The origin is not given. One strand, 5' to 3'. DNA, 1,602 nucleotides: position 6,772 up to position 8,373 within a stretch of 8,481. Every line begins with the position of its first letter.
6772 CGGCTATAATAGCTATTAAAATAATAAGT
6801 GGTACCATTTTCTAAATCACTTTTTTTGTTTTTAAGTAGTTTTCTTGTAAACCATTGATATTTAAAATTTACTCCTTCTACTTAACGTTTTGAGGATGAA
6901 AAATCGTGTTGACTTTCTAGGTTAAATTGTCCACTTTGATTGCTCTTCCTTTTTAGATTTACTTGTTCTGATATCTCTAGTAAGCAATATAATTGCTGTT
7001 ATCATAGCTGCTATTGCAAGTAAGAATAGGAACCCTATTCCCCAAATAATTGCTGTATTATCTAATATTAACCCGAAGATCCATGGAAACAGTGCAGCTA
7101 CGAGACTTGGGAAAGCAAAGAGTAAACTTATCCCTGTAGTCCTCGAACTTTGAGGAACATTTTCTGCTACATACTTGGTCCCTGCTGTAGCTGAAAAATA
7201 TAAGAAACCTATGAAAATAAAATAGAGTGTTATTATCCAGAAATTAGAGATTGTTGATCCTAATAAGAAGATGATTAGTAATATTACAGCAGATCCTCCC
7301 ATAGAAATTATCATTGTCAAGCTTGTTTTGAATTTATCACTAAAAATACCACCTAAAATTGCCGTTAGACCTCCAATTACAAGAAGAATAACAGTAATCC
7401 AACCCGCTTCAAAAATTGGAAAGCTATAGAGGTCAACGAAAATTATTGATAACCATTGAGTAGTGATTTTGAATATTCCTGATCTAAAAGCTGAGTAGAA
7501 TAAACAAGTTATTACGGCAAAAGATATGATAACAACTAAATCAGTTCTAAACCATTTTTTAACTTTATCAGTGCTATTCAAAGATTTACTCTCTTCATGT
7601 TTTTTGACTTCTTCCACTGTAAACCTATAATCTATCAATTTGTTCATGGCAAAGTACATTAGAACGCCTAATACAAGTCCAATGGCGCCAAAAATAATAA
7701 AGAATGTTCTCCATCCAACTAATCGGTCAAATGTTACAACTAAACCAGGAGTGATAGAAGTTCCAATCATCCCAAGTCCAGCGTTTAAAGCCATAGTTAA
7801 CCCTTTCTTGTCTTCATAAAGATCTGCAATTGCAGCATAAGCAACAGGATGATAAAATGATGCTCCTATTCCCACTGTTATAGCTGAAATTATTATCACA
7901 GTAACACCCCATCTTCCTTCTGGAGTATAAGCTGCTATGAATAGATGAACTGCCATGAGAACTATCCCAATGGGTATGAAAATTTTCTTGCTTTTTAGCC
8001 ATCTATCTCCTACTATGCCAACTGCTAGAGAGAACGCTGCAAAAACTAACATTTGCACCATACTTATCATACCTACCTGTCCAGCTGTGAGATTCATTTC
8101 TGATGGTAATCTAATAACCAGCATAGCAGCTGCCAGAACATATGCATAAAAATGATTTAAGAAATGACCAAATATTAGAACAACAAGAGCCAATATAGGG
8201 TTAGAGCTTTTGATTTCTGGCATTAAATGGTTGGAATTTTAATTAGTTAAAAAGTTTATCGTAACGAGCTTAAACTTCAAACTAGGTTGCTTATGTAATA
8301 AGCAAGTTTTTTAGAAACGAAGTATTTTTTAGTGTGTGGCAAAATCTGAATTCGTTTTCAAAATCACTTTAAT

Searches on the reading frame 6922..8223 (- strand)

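Call 58: search_protein_families(library=pfam, proteins=[window:6922-8223:-], max_evalue=0.01)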
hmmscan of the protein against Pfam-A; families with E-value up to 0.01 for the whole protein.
window:6922-8223:- (433 aa): 1 family
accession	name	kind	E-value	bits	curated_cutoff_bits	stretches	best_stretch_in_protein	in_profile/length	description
PF07690.21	MFS_1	-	2.1e-45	155.6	33.4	2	16-343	1-309/347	Major Facilitator Superfamily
